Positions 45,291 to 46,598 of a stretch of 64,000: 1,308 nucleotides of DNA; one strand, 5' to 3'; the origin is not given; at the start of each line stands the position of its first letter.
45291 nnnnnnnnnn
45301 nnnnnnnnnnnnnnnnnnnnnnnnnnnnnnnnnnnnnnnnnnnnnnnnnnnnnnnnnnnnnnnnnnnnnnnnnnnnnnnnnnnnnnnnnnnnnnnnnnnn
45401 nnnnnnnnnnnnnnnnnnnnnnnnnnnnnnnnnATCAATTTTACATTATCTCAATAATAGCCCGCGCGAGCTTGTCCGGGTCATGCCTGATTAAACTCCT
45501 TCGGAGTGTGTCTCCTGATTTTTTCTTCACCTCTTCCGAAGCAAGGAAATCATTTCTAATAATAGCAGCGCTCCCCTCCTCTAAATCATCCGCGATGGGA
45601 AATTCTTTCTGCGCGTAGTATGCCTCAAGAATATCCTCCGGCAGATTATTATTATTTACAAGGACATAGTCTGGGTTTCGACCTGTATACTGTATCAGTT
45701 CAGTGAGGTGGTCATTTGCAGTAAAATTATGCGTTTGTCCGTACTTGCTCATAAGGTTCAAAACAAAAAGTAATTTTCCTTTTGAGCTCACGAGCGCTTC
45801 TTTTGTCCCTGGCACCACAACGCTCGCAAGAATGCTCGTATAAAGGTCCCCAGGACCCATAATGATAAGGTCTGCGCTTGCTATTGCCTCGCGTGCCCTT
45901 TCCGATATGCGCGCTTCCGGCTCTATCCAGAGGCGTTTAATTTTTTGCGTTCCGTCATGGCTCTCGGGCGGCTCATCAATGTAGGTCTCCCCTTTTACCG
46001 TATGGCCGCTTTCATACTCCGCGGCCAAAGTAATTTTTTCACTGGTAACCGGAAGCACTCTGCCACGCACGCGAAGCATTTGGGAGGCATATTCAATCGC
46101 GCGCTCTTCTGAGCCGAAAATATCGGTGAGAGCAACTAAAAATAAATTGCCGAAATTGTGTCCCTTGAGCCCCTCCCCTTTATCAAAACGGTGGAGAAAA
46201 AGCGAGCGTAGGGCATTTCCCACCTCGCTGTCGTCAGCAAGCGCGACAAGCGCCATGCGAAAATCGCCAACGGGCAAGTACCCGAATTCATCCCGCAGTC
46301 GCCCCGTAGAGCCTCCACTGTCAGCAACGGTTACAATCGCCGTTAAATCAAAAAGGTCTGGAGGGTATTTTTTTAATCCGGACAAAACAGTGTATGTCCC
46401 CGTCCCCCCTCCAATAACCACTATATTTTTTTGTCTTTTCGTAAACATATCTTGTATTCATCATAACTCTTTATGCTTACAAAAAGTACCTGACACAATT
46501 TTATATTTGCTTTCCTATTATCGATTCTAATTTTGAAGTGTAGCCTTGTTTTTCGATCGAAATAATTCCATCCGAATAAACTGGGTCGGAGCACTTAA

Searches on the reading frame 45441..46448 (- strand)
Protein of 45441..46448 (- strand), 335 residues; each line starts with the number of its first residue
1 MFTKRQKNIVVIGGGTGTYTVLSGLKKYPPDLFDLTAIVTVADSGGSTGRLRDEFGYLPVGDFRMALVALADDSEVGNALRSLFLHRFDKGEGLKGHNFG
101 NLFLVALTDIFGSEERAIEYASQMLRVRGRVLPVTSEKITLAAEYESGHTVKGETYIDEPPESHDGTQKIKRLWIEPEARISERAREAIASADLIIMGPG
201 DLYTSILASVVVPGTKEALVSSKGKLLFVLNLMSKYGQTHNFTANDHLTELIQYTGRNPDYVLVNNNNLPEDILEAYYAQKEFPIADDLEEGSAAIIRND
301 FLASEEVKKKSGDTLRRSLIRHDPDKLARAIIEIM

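Call 7: search_protein_families(library=pfam, proteins=[window:45441-46448:-])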
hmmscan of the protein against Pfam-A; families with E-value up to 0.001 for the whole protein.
window:45441-46448:- (335 aa): 1 family
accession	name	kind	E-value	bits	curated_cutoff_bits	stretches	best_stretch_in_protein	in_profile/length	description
PF01933.23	CofD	-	2e-84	283.7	30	1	9-299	1-287/290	2-phospho-L-lactate transferase CofD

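Call 53: find_homologous_proteins(query=window:45441-46448:-)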
Query window:45441-46448:- (335 aa): 7773 proteins with E <= 0.001 among 8000 candidates; the best 120 are listed.
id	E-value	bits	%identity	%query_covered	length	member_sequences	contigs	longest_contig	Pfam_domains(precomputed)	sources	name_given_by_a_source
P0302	3.8e-217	738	100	100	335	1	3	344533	PF01933.24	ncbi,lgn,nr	ncbi:MAG: YvcK family protein [Parcubacteria group bacterium]|nr:YvcK family protein [Parcubacteria 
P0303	2.9e-196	669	89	100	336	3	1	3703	PF01933.24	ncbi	-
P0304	7.5e-178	609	81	100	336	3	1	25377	PF01933.24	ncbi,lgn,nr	ncbi:MAG: YvcK family protein [bacterium]|nr:YvcK family protein [bacterium]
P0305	1.4e-177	608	79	100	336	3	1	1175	PF01933.24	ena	-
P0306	5.5e-174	596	79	100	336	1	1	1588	PF01933.24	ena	-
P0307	7.5e-174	596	79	100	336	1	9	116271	PF01933.24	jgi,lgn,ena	-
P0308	1.2e-170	585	77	100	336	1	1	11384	PF01933.24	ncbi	-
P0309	4.5e-165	567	79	95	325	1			PF01933.24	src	-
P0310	1.4e-164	565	74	100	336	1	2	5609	PF01933.24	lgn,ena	-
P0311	2.6e-164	564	75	100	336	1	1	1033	PF01933.24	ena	-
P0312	3.9e-160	551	71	100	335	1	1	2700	PF01933.24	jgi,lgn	-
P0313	7.5e-159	546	74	99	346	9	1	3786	PF01933.24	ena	-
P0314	1.0e-157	543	73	99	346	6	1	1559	PF01933.24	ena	-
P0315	1.3e-157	542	72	100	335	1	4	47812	PF01933.24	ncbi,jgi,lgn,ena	-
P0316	2.2e-155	535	73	99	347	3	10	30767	PF01933.24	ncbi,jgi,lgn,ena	ncbi:MAG TPA: gluconeogenesis factor YvcK family protein [Candidatus Paceibacterota bacterium]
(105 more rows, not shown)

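Call 54: find_encoding_contigs(protein=P0302, flank=6000, max_places=6)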
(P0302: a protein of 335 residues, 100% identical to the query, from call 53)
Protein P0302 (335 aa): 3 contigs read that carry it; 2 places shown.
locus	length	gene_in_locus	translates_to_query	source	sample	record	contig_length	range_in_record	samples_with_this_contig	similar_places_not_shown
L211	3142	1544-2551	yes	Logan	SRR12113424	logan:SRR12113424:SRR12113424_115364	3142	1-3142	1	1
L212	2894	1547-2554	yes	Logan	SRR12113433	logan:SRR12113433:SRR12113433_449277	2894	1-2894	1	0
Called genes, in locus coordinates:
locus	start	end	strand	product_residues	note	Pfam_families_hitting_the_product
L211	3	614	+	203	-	?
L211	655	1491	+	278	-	-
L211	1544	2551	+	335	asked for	PF01933:CofD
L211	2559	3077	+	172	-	-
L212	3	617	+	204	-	?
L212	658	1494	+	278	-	-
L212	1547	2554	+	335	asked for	PF01933:CofD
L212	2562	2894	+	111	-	?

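Call 64: find_encoding_contigs(protein=P0303, flank=4000, max_places=4)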
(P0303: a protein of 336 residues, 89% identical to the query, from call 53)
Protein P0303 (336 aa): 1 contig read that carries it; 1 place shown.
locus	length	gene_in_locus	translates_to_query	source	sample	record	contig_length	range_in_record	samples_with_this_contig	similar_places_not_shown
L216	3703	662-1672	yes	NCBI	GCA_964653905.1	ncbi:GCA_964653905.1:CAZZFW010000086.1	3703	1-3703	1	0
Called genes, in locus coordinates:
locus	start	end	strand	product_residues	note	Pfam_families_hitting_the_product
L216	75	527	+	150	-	-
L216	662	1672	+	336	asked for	PF01933:CofD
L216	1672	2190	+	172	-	-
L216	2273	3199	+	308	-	PF03721:UDPG_MGDP_dh_N, PF00984:UDPG_MGDP_dh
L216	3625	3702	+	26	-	?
